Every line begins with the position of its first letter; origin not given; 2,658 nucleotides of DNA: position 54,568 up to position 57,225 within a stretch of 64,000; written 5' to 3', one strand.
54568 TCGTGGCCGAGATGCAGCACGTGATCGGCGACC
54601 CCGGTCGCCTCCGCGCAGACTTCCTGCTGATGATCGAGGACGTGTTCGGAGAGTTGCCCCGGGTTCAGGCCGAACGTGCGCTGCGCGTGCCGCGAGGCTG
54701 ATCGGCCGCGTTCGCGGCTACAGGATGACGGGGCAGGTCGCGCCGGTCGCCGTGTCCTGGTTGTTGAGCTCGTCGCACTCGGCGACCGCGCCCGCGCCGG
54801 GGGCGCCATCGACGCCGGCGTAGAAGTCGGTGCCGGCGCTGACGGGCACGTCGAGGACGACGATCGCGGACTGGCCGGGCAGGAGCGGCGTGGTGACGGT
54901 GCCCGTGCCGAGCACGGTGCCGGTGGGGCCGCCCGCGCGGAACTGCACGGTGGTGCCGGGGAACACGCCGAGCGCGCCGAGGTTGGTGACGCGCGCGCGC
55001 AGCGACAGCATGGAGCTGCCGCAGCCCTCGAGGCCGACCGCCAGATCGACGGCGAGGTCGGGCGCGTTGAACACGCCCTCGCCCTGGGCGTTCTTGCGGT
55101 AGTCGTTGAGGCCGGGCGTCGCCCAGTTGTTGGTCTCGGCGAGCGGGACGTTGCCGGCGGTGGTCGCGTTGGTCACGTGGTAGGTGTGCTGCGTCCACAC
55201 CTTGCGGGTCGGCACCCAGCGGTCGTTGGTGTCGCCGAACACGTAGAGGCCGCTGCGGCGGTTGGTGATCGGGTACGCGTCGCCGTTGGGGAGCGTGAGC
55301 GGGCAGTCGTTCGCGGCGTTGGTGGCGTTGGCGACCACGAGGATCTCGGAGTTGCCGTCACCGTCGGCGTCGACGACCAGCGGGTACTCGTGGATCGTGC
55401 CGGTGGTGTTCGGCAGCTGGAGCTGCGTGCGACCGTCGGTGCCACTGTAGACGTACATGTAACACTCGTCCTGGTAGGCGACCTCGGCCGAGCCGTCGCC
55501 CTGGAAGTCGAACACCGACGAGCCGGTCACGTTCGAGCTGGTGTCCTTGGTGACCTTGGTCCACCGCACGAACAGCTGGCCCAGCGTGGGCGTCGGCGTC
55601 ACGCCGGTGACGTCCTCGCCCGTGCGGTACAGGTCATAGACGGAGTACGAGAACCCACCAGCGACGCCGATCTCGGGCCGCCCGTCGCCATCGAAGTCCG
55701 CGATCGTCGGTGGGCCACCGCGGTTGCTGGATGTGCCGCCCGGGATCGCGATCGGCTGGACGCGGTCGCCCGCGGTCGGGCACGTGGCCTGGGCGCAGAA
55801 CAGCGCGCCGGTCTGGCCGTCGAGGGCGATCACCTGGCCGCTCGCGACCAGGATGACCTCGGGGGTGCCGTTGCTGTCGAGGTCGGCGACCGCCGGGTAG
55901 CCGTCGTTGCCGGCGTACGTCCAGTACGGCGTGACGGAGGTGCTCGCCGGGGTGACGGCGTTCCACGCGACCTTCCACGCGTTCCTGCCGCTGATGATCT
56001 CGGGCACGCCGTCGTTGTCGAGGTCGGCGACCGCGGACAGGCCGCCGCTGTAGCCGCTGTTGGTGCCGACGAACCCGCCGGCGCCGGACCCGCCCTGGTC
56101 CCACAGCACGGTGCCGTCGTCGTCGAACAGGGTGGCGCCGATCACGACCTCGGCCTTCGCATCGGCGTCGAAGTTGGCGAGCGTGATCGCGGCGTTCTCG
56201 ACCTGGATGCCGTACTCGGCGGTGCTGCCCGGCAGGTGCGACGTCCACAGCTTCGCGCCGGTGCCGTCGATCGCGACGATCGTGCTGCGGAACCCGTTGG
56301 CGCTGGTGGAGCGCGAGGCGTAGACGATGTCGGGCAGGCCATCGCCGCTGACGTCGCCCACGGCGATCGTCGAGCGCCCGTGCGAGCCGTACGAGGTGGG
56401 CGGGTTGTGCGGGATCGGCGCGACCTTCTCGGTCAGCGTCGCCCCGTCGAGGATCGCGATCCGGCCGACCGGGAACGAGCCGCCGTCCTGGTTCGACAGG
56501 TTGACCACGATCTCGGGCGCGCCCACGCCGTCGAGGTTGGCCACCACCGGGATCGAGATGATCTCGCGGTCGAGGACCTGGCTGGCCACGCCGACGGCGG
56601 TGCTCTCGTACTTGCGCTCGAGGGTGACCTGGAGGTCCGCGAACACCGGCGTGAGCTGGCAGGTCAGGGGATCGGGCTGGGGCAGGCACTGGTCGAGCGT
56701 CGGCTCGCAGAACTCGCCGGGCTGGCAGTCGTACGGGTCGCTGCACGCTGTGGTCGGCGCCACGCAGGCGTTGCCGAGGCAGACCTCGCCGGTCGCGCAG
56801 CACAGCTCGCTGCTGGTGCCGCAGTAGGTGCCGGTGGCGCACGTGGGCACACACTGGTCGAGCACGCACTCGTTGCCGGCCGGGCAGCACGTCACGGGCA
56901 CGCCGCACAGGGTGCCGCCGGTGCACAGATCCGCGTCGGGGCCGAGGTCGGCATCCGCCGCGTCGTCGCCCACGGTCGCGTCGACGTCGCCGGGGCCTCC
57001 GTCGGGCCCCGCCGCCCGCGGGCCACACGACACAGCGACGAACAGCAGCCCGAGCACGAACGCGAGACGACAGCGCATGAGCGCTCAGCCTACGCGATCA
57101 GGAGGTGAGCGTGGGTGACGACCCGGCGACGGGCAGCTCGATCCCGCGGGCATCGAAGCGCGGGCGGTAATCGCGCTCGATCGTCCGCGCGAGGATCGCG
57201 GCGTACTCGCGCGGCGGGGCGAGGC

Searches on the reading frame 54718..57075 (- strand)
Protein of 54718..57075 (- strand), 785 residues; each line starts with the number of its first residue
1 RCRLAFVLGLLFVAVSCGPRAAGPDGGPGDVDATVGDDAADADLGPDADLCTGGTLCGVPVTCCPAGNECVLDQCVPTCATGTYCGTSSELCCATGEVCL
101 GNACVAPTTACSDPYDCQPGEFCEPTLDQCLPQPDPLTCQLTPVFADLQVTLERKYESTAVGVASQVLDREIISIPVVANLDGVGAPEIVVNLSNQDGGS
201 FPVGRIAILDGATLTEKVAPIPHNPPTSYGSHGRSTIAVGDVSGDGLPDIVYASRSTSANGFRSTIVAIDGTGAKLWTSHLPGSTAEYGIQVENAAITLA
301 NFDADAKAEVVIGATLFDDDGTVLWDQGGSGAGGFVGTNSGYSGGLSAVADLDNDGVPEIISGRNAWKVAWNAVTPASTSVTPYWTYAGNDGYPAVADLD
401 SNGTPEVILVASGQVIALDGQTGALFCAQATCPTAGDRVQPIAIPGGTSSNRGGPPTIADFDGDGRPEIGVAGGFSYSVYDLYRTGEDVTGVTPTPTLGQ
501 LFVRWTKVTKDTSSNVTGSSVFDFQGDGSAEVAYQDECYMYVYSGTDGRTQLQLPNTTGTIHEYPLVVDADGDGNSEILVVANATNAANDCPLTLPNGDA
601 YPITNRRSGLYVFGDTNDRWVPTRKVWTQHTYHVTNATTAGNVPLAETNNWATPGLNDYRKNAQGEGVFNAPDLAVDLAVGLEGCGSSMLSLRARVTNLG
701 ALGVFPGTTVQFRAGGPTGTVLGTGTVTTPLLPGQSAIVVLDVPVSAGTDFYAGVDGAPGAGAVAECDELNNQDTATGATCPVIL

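Call 76: search_protein_families(library=pfam, proteins=[window:54718-57075:-], max_evalue=0.001)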
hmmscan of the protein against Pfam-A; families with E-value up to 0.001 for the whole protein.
window:54718-57075:- (785 aa): 3 families
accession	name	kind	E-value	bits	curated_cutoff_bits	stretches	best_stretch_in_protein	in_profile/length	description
PF13517.12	FG-GAP_3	-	1.5e-21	77.2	26.9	2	351-408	1-60/61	FG-GAP-like repeat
PF01839.29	FG-GAP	-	2.5e-07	30.9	22.1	0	235-253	3-21/37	FG-GAP repeat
PF21348.3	RGL11_C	-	1.9e-05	24.1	27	0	285-328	226-269/490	Rhamnogalacturonan lyase family 11, C-terminal domain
